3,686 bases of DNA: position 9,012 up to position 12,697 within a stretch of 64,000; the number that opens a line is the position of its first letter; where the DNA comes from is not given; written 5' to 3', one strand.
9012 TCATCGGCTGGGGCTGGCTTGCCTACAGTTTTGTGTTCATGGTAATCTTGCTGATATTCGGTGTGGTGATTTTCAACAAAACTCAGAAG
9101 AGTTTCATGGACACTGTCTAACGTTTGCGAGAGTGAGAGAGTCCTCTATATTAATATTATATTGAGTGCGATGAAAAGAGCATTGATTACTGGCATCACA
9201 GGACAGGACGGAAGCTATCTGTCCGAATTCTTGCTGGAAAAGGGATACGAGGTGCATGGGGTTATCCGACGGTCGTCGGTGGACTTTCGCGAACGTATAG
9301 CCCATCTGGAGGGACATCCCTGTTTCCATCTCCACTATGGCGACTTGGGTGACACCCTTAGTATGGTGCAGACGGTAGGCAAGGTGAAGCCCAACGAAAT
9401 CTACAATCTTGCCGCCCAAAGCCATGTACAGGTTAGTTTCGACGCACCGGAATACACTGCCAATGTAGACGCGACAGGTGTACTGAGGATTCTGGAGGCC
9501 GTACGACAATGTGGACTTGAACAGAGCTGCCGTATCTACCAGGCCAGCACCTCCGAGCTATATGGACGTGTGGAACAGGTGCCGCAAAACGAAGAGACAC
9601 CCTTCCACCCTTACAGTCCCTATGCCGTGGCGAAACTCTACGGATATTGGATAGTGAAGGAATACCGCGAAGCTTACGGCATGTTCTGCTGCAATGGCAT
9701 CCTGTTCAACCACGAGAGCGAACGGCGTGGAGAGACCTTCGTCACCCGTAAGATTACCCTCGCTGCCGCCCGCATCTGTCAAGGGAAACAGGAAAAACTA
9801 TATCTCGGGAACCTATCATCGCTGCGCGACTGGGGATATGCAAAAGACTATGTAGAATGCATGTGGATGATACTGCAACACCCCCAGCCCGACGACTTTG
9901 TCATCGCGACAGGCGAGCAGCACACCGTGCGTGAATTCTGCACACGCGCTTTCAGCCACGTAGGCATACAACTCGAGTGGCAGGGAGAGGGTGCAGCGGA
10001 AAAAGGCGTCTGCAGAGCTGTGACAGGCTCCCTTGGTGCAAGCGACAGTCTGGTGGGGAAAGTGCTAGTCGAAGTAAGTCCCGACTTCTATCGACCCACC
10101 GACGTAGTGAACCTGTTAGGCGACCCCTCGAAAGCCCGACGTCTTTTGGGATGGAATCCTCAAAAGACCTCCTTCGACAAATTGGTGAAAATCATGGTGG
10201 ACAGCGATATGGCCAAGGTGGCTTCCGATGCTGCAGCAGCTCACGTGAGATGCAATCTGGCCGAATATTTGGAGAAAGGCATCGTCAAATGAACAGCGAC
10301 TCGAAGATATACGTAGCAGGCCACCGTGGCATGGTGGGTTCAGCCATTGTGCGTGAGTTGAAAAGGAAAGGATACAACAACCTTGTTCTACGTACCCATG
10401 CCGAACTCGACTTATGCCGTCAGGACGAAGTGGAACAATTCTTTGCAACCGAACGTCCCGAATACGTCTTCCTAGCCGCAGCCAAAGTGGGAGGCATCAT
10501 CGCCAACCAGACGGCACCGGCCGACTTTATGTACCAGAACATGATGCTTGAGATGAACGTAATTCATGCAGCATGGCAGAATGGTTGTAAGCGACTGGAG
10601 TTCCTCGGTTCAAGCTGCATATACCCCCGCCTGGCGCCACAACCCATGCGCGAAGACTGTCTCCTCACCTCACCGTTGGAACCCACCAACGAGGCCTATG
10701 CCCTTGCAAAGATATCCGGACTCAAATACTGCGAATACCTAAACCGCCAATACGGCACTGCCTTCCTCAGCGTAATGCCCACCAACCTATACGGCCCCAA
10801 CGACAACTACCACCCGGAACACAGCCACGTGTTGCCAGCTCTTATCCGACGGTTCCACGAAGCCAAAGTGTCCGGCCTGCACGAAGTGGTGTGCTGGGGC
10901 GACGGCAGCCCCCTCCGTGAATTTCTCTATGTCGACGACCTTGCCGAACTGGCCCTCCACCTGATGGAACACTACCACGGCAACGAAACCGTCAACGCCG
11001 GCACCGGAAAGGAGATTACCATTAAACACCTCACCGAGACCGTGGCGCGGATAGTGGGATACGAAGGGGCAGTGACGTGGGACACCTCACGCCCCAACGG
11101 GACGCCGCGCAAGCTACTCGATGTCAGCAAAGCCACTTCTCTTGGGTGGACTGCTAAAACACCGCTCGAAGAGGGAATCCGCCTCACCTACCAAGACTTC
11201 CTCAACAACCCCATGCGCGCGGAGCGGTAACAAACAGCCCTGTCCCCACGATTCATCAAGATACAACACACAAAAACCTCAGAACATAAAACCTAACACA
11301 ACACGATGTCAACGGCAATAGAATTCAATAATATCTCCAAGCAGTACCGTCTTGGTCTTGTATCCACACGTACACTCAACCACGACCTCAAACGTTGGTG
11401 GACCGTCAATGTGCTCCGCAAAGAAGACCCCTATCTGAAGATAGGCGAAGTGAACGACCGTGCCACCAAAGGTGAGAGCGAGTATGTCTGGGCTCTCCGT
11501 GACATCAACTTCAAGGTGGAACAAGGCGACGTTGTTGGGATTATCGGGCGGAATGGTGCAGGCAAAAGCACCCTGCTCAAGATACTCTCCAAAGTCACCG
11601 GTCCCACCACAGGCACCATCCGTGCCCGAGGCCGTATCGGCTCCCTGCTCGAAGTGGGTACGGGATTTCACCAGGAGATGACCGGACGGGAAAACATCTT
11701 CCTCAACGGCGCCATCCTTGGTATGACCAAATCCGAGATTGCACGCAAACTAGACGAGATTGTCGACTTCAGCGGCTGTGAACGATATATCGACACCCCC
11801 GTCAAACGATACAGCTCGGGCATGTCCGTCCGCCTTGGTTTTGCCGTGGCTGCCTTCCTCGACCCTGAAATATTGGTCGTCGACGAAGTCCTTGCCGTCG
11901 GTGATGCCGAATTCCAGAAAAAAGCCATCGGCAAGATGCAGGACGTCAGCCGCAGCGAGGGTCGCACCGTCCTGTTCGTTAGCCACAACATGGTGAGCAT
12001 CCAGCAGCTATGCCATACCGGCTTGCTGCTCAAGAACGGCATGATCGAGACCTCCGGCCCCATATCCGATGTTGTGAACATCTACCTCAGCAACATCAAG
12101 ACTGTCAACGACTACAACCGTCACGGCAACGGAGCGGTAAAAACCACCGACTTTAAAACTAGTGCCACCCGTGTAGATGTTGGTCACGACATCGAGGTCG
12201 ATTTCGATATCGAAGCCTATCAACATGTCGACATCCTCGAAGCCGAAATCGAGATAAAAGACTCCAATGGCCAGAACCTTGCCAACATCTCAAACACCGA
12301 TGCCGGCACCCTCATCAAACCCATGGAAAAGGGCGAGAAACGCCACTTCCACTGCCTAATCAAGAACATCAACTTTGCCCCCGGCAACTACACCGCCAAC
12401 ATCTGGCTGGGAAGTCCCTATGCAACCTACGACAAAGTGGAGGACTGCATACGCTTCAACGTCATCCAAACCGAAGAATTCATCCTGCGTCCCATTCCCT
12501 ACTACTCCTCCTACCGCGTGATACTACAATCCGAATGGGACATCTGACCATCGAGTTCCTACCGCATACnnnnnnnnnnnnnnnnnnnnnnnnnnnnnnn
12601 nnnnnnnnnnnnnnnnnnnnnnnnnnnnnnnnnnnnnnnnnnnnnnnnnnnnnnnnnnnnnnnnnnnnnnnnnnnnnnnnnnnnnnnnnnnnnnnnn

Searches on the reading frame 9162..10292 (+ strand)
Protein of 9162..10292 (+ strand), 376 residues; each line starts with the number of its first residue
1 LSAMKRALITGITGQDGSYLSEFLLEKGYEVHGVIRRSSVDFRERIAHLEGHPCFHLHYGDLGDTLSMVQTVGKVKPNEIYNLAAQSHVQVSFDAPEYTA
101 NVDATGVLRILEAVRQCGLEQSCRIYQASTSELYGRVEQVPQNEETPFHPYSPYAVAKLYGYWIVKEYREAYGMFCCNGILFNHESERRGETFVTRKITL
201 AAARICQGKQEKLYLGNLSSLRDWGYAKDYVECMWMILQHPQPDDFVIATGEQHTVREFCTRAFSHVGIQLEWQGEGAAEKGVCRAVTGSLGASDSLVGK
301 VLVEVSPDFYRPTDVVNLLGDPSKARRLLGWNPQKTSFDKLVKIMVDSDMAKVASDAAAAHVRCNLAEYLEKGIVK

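Call 9: search_protein_families(library=pfam, proteins=[window:9162-10292:+], max_evalue=0.001)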
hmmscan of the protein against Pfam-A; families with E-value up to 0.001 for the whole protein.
window:9162-10292:+ (376 aa): 3 families
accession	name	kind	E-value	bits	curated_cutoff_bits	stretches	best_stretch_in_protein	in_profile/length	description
PF16363.11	GDP_Man_Dehyd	-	3.9e-141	470.7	27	1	8-345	1-332/332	GDP-mannose 4,6 dehydratase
PF01370.27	Epimerase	-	1.6e-72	244.2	20.9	1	7-249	1-240/240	NAD dependent epimerase/dehydratase family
PF04321.23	RmlD_sub_bind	-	1.6e-08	34.4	27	1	6-176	2-147/287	RmlD substrate binding domain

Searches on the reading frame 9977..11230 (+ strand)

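Call 9: search_protein_families(library=pfam, proteins=[window:9977-11230:+], max_evalue=0.001)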
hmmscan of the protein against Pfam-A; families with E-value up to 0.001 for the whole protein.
window:9977-11230:+ (417 aa): 4 families
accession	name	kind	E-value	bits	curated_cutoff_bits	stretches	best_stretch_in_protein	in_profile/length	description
PF01370.27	Epimerase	-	4e-63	213.5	20.9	1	111-342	1-240/240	NAD dependent epimerase/dehydratase family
PF16363.11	GDP_Man_Dehyd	-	2.4e-18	67.1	27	1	143-403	58-331/332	GDP-mannose 4,6 dehydratase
PF04321.23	RmlD_sub_bind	-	9.9e-06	25.3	27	1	110-169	2-60/287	RmlD substrate binding domain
PF02719.21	Polysacc_synt_2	-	0.00022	21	20.2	0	110-207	25-123/293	Polysaccharide biosynthesis protein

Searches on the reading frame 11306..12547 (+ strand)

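Call 9: search_protein_families(library=pfam, proteins=[window:11306-12547:+], max_evalue=0.001)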
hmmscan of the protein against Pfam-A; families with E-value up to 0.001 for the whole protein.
window:11306-12547:+ (413 aa): 3 families
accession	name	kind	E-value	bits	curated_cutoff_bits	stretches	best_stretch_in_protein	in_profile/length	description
PF00005.33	ABC_tran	-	2.2e-21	77.3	25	1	64-195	1-135/137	ABC transporter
PF14524.12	Wzt_C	-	1.3e-12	48.3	30.4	1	273-389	5-132/143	Wzt C-terminal domain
PF13304.12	AAA_21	-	5.4e-05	23.8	27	1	77-112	2-43/304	AAA domain, putative AbiEii toxin, Type IV TA system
